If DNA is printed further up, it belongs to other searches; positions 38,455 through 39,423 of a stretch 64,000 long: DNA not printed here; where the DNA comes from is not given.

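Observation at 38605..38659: Hexanucleotide microsatellite (GGCTTT)6 lying in a 55-bp overlap of two genes, encoding (KP)6 at the ndk C-terminus and (AK)6-7 at the NUDIX N-terminus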

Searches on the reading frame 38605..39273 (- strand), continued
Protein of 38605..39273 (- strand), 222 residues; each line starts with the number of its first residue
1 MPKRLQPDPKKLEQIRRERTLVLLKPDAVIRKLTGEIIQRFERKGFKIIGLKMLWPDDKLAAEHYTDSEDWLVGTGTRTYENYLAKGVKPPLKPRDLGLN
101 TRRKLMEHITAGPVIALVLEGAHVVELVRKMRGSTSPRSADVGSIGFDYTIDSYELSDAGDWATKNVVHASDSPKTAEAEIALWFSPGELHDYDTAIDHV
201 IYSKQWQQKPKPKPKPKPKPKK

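Call 53: search_solved_structures(query=window:38605-39273:-, max_evalue=1e-10, show_alignments=1)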
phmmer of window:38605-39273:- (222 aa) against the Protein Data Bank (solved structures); distinct sequences matched with E-value up to 1e-10: 103 (the best 60 are shown).
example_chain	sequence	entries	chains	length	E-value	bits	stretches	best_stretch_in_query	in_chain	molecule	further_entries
2cwk_A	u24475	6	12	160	2.1e-37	132.4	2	104-199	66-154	nucleoside-diphosphate kinase | Nucleoside diphosphate kinase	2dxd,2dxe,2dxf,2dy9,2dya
1xqi_A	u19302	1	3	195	2.6e-37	132.2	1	18-189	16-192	Nucleoside diphosphate kinase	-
3vvt_A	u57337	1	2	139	1.7e-30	109.9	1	105-191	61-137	Nucleoside diphosphate kinase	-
7zl8_A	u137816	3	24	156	3.5e-30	108.8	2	16-78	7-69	Nucleoside diphosphate kinase A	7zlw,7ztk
3vvu_A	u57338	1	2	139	3.3e-29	105.7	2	105-191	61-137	Nucleoside diphosphate kinase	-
1s57_A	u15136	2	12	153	6.3e-29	104.7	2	104-197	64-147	Nucleoside diphosphate kinase II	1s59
3l7u_A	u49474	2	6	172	1.6e-28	103.4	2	105-202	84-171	Nucleoside diphosphate kinase A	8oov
5iol_A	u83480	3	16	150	1.9e-28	103.2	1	103-201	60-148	Nucleoside diphosphate kinase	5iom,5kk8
5ui4_A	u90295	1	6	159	1.9e-28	103.1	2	105-202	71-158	Nucleoside diphosphate kinase A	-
1jxv_A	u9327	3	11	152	2e-28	103.1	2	105-202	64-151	Nucleoside Diphosphate Kinase A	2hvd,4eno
5u2i_A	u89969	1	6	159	2e-28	103.1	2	105-198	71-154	Nucleoside diphosphate kinase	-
9gd6_A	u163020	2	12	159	7e-28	101.3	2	17-71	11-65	Nucleoside diphosphate kinase A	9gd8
2hve_A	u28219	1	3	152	7.1e-28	101.3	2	17-72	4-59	Nucleoside diphosphate kinase A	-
1ucn_A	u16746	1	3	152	2.9e-27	99.3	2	17-74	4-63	nucleoside diphosphate kinase A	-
1nsk_R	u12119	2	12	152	4.9e-27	98.5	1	105-200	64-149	NUCLEOSIDE DIPHOSPHATE KINASE | Nucleoside diphosphate kinase B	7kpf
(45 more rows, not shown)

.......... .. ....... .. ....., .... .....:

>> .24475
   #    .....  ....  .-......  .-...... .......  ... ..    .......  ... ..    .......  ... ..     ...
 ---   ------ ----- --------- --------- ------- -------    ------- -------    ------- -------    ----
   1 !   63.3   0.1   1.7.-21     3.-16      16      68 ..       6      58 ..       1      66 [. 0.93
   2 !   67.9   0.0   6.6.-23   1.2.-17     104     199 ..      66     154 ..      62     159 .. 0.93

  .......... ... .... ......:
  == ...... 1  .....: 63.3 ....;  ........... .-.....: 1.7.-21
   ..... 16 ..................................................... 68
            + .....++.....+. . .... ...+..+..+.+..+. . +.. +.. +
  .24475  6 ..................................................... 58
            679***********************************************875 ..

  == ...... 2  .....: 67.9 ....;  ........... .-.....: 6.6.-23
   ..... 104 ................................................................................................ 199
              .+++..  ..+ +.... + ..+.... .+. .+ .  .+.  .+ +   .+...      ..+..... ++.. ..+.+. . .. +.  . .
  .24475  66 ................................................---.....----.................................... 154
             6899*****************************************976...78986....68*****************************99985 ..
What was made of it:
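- On Nucleoside diphosphate kinase (Pfam PF00334): The best solved relatives are the 2cwk and 1xqi Ndks (call 53).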
